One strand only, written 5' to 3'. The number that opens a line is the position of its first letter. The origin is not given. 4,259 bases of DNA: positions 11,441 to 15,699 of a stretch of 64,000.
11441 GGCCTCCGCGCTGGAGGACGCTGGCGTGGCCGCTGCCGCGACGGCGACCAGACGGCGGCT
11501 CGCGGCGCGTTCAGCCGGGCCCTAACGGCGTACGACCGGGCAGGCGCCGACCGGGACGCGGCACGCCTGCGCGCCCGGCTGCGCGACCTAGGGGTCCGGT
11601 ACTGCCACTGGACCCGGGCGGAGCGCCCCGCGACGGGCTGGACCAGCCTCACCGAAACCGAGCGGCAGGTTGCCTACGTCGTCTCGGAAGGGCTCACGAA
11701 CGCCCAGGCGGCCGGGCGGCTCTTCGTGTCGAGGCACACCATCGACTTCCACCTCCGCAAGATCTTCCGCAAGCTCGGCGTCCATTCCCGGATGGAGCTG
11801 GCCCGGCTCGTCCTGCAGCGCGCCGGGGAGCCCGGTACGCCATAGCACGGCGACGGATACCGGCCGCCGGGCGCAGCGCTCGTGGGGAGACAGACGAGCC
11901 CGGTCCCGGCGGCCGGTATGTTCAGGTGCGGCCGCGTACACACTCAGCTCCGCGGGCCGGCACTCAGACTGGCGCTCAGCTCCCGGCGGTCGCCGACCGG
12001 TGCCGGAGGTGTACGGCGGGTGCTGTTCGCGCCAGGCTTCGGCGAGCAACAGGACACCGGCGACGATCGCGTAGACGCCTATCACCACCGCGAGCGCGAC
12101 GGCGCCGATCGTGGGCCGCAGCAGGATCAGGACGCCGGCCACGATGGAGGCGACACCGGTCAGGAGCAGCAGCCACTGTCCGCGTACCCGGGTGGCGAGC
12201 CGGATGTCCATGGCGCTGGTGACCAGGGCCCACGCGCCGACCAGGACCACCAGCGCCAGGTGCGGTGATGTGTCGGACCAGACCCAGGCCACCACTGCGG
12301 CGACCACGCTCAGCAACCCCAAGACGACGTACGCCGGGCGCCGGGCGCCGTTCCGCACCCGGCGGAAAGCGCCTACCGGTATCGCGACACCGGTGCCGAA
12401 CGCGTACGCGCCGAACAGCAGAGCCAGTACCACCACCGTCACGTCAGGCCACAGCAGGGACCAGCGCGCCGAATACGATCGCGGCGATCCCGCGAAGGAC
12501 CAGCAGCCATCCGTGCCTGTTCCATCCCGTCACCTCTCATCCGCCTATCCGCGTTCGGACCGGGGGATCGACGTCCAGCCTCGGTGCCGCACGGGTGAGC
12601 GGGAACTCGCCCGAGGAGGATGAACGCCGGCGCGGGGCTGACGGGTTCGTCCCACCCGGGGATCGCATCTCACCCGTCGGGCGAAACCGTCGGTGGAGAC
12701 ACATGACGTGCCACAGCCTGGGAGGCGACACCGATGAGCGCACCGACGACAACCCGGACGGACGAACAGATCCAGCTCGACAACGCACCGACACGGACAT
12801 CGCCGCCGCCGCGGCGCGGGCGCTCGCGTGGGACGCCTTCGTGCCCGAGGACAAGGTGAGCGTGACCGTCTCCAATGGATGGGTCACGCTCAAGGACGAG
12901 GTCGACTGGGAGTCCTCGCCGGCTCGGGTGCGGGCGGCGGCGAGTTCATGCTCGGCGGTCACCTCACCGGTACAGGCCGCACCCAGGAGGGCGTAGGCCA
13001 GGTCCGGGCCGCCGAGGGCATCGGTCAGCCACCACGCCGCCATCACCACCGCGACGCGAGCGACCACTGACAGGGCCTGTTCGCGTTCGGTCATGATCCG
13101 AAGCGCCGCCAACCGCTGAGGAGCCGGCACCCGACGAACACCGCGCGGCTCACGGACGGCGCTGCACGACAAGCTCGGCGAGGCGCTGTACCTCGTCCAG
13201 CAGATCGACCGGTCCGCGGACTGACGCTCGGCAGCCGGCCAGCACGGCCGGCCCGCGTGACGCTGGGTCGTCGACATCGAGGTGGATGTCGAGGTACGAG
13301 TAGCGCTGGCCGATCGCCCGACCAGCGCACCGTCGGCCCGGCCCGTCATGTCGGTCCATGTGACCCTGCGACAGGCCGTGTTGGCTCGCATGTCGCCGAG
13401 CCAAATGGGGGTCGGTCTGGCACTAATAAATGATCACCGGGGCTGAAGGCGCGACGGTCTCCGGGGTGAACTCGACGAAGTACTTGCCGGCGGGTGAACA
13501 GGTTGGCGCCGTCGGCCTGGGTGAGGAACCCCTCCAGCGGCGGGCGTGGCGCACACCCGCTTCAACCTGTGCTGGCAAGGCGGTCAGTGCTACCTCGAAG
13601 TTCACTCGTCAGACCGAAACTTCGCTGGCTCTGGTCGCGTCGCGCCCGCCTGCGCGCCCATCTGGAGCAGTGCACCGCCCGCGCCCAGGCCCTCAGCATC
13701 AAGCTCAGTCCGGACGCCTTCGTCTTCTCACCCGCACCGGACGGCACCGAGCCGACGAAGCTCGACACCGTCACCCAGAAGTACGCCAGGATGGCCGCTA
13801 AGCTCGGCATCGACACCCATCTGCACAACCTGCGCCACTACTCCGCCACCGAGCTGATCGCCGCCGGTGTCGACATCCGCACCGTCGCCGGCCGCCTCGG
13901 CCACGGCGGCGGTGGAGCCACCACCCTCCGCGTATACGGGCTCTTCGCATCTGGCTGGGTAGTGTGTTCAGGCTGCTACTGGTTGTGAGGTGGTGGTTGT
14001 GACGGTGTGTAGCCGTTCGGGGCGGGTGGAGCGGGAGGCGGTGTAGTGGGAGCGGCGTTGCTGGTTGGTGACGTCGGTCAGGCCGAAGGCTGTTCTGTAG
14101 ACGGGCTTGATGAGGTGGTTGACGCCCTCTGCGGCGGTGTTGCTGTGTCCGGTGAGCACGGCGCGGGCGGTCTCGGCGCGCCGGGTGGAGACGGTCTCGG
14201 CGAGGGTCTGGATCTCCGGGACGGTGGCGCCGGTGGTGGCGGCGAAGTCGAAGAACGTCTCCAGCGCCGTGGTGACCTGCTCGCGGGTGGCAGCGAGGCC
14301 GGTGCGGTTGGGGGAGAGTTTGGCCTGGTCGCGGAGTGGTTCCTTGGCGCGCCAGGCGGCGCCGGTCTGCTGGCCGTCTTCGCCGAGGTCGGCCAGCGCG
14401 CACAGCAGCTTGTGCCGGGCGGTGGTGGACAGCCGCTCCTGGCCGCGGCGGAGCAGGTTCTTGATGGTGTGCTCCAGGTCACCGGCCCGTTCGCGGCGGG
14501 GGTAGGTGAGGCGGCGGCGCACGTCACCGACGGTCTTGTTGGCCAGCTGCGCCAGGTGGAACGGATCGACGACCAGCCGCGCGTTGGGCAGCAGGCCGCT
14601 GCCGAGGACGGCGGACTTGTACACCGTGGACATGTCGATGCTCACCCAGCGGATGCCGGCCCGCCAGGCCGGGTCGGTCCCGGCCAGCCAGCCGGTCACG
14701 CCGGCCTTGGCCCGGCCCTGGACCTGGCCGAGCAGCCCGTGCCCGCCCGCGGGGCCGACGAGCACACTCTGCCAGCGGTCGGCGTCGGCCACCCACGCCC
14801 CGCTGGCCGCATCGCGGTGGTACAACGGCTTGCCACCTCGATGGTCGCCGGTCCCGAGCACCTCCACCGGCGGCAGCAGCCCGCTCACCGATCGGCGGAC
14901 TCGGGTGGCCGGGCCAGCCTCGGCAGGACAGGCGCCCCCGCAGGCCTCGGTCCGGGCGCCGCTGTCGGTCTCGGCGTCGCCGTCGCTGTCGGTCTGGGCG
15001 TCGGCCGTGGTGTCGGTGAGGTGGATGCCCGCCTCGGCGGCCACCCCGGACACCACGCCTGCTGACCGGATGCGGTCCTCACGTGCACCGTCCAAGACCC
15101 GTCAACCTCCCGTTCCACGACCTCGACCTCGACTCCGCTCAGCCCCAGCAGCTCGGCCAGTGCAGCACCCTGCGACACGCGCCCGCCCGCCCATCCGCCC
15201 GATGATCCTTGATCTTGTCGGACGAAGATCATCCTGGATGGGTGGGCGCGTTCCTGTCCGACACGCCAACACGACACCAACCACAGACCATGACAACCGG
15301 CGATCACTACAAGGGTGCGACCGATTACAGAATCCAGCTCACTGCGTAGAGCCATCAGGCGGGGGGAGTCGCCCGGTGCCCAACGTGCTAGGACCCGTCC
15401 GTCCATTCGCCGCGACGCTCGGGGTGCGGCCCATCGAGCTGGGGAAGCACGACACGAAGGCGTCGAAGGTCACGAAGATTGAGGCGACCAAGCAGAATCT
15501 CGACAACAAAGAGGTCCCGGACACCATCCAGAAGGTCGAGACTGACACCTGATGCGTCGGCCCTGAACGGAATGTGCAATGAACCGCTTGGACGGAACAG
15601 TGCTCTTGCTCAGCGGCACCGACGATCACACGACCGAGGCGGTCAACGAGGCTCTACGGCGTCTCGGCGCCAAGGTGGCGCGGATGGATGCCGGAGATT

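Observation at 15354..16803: Relic graspetide (ATP-grasp RiPP) locus: intact-looking precursor ORF, broken ATP-grasp and PIMT-like methyltransferase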

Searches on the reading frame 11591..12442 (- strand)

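Call 39: search_protein_families(library=pfam, proteins=[window:11591-12442:-], max_evalue=0.001)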
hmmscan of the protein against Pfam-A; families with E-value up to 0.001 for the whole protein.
window:11591-12442:- (284 aa): 2 families
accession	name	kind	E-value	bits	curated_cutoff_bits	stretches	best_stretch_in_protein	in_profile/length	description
PF03729.18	DUF308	-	1.2e-13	51.5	25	3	94-140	1-47/73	Short repeat of unknown function (DUF308)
PF07690.21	MFS_1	-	4.8e-05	22.9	33.4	1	3-153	31-187/347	Major Facilitator Superfamily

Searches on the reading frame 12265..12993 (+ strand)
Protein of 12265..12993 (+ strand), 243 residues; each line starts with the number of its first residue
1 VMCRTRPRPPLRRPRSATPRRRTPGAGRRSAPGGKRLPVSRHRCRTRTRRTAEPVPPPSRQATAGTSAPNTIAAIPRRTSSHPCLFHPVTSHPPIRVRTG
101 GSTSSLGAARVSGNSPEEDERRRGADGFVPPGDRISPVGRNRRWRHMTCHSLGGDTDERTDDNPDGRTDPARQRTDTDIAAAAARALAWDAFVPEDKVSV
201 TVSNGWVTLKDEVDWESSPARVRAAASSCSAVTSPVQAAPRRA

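Call 39: search_protein_families(library=pfam, proteins=[window:12265-12993:+], max_evalue=0.001)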
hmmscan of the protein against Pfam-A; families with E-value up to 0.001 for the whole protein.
window:12265-12993:+ (243 aa): 1 family
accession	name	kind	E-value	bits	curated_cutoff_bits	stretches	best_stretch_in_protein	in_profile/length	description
PF04972.22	BON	-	2.1e-08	34.7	27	1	175-234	1-60/69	BON domain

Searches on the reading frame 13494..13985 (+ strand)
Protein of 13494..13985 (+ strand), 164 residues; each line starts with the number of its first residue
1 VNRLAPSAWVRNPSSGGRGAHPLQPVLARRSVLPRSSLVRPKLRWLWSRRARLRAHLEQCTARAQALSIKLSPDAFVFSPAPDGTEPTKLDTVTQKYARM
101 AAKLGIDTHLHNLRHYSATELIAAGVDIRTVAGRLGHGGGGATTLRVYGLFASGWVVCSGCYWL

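Call 39: search_protein_families(library=pfam, proteins=[window:13494-13985:+], max_evalue=0.001)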
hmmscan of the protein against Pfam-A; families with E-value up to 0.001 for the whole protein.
window:13494-13985:+ (164 aa): 1 family
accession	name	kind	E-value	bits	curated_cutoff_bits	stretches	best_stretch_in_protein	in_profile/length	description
PF00589.27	Phage_integrase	-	7.6e-09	36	27.1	1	76-138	95-157/172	Phage integrase family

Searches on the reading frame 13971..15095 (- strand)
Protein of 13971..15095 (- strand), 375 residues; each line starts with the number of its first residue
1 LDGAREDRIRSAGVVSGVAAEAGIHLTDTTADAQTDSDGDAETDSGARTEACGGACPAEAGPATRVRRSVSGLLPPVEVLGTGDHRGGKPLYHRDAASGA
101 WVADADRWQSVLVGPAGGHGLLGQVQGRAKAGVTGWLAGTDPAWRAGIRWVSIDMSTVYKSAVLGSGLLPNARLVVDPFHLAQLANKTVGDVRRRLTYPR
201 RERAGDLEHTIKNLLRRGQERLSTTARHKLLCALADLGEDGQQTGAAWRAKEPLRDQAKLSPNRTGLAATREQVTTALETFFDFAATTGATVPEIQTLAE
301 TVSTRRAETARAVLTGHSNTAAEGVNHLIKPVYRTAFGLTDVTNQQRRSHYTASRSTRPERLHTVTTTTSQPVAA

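Call 5: search_protein_families(library=pfam, proteins=[window:13971-15095:-], max_evalue=1)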
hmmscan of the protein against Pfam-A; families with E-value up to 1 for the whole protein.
window:13971-15095:- (375 aa): 1 family
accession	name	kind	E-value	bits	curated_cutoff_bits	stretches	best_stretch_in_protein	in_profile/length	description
PF01610.23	DDE_Tnp_ISL3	-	4.9e-32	112.1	23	1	118-346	25-237/240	Transposase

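Call 6: search_protein_families(library=ncbifam, proteins=[window:13971-15095:-], max_evalue=1)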
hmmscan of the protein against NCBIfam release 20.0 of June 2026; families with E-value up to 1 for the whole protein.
window:13971-15095:- (375 aa): 3 families
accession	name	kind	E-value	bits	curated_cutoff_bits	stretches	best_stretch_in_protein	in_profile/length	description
NF033550.5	transpos_ISL3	equivalog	2.9e-35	122.1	180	1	108-349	140-367/370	ISL3 family transposase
NF049917.1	ISAon1_downstr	equivalog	5.6e-05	22.4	250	1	121-195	84-156/327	ISAon1 family transposase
NF049919.1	DesA_ISL3_tail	domain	0.0017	18.7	30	1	174-303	2-119/122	DesA/ISL3 alpha bundle tail domain-containing protein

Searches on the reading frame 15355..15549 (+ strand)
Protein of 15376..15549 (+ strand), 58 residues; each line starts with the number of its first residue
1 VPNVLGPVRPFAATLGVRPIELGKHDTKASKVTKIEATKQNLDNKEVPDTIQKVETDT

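Call 5: search_protein_families(library=pfam, proteins=[window:15376-15549:+], max_evalue=1)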
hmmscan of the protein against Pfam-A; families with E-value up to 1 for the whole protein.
window:15376-15549:+ (58 aa): 0 families

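Call 6: search_protein_families(library=ncbifam, proteins=[window:15376-15549:+], max_evalue=1)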
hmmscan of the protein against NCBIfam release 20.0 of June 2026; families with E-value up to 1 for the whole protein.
window:15376-15549:+ (58 aa): 0 families

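Call 9: find_homologous_proteins(query=window:15376-15549:+, max_evalue=0.01)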
Query window:15376-15549:+ (58 aa): 2 proteins with E <= 0.01 among 3 candidates.
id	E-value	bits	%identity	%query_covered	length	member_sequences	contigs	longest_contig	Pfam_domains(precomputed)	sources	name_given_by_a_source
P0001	1.6e-29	117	98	100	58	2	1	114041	-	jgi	-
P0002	2.4e-18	82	79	97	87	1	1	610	-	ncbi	-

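Call 12: find_encoding_contigs(protein=P0001, flank=8000, max_places=4)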
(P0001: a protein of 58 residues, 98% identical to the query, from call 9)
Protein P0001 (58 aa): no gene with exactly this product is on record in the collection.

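Call 13: find_encoding_contigs(protein=P0002, flank=8000, max_places=4)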
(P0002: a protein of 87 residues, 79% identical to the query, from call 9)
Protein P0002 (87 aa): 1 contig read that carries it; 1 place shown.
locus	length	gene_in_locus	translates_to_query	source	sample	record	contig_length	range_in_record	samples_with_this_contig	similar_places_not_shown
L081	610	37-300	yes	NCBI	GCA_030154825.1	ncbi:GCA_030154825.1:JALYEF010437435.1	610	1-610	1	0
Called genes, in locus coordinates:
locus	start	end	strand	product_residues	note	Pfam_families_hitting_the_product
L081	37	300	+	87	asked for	-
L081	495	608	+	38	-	?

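Call 36: search_protein_families(library=ncbifam, proteins=[P0002, window:15355-15549:+], max_evalue=10)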
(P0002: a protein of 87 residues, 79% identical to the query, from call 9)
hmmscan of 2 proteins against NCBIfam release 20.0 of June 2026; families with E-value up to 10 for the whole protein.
P0002 (87 aa): 1 family
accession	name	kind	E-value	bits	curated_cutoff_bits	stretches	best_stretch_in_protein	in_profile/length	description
TIGR04252.1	SCM_precur_ScmA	equivalog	0.15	12.3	35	1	9-28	17-36/49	SynChlorMet cassette protein ScmA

window:15355-15549:+ (65 aa): 0 families

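Call 40: search_protein_representatives(alignment_id=A2)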
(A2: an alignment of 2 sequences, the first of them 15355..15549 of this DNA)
Query: 2 sequences, 87 profile positions. Proteins with E-value up to 0.001 (for the whole library): 28; up to 1e-10: 9; up to 1e-30: 1. The best 28 are listed.
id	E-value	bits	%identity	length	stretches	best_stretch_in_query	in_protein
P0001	2.6e-32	126.8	-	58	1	30-87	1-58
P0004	1.5e-30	121.2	-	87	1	1-87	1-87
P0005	5.3e-19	84.2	-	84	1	7-87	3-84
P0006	1.2e-18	83.0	-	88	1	7-87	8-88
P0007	1.5e-13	66.7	-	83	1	8-86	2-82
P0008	9.2e-13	64.2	-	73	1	31-86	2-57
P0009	1.4e-12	63.6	-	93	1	8-86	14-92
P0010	1.7e-11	60.1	-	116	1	9-87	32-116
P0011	9.4e-11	57.7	-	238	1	7-64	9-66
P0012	1.7e-10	56.9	-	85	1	7-87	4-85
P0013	6.8e-10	55.0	-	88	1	8-87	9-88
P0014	3.3e-09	52.8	-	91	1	2-87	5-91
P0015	4.6e-09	52.3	-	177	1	8-82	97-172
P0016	5.1e-09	52.2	-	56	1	26-64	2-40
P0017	5.2e-09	52.2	-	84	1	7-86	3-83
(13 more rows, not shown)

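Call 47: find_encoding_contigs(protein=P0005, flank=5000, max_places=3)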
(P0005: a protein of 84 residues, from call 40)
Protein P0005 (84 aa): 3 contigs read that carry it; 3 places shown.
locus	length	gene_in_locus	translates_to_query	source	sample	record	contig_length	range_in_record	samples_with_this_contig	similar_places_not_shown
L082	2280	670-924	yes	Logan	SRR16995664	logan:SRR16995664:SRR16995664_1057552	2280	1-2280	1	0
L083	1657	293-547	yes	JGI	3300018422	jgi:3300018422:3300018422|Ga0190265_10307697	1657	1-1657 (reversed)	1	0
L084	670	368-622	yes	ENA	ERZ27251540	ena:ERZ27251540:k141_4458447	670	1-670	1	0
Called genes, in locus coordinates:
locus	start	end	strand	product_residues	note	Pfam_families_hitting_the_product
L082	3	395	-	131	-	?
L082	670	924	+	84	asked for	-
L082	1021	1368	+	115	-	-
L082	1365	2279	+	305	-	?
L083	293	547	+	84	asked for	-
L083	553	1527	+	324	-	PF21068:ATPgraspMvdD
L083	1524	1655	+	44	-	?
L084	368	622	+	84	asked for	-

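Call 48: find_encoding_contigs(protein=P0006, flank=5000, max_places=3)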
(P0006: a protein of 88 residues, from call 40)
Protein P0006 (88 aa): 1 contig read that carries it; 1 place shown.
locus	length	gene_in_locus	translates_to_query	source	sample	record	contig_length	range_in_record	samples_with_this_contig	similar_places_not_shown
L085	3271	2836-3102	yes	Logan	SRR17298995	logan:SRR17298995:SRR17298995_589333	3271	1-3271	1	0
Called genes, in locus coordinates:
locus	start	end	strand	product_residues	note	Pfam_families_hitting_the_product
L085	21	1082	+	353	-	PF01135:PCMT, PF13489:Methyltransf_23 (faint), PF08241:Methyltransf_11 (weak), PF13649:Methyltransf_25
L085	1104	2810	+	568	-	-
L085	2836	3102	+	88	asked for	-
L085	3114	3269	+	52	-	?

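Call 52: find_encoding_contigs(protein=P0007, flank=4000, max_places=3)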
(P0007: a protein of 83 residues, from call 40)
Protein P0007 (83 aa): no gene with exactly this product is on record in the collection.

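Call 53: find_encoding_contigs(protein=P0009, flank=4000, max_places=3)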
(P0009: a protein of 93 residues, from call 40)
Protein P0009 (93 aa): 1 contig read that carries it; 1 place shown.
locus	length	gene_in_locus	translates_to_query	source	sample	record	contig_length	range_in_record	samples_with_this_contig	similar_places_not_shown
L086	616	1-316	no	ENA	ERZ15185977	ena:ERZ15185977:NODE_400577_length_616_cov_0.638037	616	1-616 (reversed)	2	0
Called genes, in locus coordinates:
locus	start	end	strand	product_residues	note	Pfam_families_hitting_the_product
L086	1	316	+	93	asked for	?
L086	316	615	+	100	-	?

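Call 54: find_encoding_contigs(protein=P0013, flank=4000, max_places=3)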
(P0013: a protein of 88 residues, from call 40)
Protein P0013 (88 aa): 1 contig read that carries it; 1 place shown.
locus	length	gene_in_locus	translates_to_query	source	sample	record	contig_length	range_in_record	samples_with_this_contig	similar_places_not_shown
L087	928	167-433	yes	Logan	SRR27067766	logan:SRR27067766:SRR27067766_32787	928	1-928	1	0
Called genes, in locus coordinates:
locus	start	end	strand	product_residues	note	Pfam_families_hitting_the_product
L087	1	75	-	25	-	?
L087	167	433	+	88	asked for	-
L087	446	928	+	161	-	?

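Call 56: search_solved_structures(query=A3, max_evalue=10, show_alignments=3)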
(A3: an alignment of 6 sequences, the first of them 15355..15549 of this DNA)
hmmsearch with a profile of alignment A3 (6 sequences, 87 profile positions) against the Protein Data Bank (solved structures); distinct sequences matched with E-value up to 10: 4.
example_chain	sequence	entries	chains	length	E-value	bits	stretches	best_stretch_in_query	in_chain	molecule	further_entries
6i27_A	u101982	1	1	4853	5.8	9.8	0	49-86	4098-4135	Midasin,Midasin,Midasin,Midasin,Midasin,Midasin,Midasin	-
6i26_A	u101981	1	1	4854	5.8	9.8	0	49-86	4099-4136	Midasin,Midasin,Midasin,Midasin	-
6hyp_A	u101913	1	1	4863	5.8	9.8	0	49-86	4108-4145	Midasin,Midasin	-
5jcs_s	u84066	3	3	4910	5.9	9.8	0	49-86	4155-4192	Midasin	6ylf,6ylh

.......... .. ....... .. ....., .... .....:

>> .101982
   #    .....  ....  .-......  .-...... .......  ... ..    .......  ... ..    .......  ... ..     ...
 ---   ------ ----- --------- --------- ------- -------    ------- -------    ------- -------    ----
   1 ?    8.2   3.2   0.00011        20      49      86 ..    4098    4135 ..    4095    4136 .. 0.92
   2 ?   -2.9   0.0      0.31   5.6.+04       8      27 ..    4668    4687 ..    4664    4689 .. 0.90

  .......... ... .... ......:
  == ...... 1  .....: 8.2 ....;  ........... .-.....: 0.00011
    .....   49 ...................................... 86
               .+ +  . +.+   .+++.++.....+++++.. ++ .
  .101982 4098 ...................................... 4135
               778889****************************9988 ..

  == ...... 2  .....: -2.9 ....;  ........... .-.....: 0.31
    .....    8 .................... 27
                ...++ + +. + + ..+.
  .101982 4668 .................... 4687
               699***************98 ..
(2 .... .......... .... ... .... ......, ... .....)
